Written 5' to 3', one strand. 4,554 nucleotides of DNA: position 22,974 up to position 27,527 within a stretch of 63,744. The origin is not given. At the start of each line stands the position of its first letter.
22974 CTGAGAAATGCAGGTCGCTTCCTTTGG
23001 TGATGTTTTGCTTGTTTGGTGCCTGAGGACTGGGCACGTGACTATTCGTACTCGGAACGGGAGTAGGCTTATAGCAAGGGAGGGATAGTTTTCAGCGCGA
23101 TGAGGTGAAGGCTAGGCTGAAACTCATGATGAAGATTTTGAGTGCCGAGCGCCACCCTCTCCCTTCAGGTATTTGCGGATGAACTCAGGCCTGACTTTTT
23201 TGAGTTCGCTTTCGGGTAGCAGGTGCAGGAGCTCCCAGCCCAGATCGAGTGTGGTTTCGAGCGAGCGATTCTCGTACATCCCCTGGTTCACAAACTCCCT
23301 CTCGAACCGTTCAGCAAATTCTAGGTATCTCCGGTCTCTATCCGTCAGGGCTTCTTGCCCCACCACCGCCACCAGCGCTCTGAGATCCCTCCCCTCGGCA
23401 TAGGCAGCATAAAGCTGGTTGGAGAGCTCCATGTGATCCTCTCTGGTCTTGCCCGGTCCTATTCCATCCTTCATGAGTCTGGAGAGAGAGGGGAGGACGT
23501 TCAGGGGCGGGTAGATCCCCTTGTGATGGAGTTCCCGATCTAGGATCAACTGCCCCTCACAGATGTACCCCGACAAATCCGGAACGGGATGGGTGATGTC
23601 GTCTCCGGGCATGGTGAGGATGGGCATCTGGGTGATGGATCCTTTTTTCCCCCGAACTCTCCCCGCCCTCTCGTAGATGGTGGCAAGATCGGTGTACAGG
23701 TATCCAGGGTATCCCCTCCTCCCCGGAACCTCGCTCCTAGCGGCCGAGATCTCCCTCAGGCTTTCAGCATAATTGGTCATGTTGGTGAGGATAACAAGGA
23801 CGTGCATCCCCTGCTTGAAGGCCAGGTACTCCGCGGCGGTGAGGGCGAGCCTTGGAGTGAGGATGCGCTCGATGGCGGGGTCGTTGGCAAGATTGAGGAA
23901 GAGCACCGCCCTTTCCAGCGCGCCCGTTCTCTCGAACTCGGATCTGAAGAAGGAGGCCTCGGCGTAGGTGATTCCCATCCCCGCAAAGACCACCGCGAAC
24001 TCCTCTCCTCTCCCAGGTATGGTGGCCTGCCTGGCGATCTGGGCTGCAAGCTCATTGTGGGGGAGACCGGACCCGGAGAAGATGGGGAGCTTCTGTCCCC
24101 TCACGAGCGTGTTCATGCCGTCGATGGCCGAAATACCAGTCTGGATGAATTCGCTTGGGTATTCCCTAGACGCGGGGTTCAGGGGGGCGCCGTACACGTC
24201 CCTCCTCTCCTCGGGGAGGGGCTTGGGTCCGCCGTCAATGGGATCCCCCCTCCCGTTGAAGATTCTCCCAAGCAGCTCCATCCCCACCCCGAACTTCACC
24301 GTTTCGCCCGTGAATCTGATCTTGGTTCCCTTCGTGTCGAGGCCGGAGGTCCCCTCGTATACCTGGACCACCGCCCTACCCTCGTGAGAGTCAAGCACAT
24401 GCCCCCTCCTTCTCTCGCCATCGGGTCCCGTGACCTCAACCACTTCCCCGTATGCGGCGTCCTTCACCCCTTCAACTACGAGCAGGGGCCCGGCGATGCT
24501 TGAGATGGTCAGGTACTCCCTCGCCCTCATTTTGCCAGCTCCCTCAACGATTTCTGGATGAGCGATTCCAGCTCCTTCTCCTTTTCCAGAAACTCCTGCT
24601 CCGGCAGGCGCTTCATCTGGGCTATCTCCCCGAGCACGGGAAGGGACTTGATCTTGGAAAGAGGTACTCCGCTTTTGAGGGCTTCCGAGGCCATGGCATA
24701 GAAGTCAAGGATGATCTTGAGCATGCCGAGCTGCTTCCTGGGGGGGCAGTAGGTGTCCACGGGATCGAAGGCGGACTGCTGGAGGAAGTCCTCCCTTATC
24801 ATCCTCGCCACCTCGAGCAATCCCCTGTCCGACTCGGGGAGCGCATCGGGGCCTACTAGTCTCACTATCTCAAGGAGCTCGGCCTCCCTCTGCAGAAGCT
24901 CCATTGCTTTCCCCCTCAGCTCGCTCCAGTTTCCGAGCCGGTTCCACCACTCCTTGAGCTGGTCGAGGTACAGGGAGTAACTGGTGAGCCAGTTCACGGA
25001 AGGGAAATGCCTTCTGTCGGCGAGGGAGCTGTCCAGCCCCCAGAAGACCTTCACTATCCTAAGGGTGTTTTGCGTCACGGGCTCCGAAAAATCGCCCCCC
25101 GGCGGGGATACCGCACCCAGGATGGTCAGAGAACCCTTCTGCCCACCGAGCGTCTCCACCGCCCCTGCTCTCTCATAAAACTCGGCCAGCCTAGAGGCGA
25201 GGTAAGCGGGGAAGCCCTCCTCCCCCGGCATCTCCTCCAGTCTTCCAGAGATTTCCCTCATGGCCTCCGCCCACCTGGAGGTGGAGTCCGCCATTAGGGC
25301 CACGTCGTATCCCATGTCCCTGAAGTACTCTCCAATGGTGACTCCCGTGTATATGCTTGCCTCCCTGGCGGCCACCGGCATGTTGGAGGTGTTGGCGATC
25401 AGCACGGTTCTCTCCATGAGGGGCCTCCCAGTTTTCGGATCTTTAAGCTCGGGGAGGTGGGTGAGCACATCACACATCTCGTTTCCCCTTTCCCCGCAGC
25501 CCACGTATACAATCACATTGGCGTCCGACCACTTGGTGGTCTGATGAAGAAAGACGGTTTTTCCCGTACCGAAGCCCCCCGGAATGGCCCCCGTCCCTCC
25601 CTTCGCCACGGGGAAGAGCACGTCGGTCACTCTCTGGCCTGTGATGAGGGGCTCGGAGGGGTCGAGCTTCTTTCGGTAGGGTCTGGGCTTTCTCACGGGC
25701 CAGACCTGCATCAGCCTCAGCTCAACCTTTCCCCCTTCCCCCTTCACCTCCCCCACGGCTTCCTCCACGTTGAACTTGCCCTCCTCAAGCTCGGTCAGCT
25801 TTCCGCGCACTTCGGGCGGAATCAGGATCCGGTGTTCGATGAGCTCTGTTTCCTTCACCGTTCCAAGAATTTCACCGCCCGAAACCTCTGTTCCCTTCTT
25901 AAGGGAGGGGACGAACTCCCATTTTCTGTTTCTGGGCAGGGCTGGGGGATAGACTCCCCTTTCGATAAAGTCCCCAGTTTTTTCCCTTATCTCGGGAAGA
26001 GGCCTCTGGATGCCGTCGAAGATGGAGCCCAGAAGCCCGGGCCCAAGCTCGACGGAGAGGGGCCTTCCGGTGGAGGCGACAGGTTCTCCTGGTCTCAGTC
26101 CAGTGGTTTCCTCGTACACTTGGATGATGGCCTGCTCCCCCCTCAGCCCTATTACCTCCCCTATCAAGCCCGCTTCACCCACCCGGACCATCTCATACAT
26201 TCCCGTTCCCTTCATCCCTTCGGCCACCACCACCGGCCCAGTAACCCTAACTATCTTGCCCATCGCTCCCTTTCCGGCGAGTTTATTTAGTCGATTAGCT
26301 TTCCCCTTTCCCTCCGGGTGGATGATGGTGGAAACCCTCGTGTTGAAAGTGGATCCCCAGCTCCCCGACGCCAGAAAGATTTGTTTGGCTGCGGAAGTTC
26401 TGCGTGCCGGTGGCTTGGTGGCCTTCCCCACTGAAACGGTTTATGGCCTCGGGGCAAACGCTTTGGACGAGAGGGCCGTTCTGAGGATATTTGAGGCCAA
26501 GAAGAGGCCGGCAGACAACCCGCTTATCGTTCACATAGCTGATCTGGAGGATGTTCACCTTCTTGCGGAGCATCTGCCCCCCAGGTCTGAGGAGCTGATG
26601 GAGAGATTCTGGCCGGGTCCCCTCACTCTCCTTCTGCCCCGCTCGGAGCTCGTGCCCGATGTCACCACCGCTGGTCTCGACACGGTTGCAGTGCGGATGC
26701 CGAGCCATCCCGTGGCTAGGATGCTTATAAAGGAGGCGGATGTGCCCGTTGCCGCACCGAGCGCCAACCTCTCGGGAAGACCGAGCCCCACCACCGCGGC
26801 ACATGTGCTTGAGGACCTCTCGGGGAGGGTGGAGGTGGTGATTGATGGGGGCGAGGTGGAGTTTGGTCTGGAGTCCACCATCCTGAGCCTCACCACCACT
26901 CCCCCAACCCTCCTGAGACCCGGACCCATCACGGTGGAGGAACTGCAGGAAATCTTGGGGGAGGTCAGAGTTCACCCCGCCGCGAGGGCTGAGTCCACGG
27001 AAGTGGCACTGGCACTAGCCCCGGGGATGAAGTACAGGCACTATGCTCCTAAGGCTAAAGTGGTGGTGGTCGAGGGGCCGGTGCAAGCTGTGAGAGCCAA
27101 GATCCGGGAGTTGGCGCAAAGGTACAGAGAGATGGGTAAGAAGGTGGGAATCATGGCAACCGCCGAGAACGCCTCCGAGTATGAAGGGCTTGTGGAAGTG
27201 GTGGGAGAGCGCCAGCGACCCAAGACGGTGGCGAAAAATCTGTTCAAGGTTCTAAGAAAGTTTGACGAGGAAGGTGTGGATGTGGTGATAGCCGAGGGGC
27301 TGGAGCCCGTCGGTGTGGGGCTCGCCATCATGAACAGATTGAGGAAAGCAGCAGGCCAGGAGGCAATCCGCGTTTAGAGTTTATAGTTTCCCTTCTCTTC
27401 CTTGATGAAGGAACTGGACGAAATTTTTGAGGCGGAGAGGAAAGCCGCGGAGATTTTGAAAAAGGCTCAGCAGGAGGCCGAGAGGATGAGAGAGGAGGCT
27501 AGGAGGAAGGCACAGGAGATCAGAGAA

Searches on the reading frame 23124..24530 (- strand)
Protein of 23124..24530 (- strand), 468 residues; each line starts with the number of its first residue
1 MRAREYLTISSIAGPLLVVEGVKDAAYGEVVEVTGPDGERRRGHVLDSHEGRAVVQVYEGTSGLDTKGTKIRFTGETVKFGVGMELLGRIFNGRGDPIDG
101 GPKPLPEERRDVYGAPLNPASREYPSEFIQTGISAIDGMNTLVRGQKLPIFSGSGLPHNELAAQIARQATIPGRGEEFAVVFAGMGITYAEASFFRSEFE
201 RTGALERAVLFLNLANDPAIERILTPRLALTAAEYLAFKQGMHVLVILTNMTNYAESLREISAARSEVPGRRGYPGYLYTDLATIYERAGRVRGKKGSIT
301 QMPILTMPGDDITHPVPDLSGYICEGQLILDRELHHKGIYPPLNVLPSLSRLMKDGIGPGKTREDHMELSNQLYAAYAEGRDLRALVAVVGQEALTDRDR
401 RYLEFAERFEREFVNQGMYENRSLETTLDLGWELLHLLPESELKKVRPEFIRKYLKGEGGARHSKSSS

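Call 9: search_protein_families(library=pfam, proteins=[window:23124-24530:-], max_evalue=0.001)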
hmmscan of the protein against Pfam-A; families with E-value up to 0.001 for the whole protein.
window:23124-24530:- (468 aa): 3 families
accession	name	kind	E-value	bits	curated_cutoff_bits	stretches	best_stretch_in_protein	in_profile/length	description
PF00006.31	ATP-synt_ab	-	8e-79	264.6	29.5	1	132-350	1-213/213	ATP synthase alpha/beta family, nucleotide-binding domain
PF22919.1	ATP-synt_VA_C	-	7.5e-35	119.5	24.7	1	355-454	1-100/101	C-terminal domain of V and A type ATP synthase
PF02874.29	ATP-synt_ab_N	-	2e-16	60.7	20.9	1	9-75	1-69/69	ATP synthase alpha/beta family, beta-barrel domain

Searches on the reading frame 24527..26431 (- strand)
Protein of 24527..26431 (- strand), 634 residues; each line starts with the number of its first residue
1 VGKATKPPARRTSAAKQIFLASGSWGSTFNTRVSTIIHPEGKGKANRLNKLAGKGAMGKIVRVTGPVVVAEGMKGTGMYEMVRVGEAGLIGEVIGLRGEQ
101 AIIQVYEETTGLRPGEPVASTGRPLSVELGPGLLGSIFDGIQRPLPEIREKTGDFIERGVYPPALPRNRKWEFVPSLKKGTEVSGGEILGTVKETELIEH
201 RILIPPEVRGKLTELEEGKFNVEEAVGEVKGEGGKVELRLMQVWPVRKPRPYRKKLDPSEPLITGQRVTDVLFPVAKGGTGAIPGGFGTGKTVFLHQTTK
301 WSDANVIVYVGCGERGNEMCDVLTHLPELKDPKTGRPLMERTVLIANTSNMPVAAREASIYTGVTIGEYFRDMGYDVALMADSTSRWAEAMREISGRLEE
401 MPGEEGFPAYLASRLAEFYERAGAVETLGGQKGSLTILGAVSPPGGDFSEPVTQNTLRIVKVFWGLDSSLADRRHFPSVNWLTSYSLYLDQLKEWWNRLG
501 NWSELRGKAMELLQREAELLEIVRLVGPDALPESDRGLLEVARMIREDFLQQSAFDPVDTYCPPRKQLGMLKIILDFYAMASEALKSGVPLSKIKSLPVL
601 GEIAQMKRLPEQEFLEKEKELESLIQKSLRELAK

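Call 9: search_protein_families(library=pfam, proteins=[window:24527-26431:-], max_evalue=0.001)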
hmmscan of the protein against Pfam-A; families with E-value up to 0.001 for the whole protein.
window:24527-26431:- (634 aa): 4 families
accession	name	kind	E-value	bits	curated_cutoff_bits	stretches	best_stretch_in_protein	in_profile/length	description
PF00006.31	ATP-synt_ab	-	6.7e-74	248.5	29.5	1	265-486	1-213/213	ATP synthase alpha/beta family, nucleotide-binding domain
PF16886.11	ATP-synt_ab_Xtn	-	1.7e-29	101.8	25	1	163-247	2-88/88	ATPsynthase alpha/beta subunit barrel-sandwich domain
PF22919.1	ATP-synt_VA_C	-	1.8e-24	86.2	24.7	1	501-594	11-100/101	C-terminal domain of V and A type ATP synthase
PF02874.29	ATP-synt_ab_N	-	1.4e-16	61.2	20.9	1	60-122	1-69/69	ATP synthase alpha/beta family, beta-barrel domain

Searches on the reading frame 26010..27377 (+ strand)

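Call 57: search_protein_families(library=pfam, proteins=[window:26010-27377:+], max_evalue=0.00001)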
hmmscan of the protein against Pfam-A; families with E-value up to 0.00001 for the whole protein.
window:26010-27377:+ (455 aa): 2 families
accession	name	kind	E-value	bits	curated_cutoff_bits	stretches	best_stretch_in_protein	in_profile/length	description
PF01300.24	Sua5_yciO_yrdC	-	1.7e-64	217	25.1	1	129-305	1-178/178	Telomere recombination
PF03481.19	Sua5_C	-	4.1e-39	134.7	22.9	1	307-449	1-136/136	Threonylcarbamoyl-AMP synthase, C-terminal domain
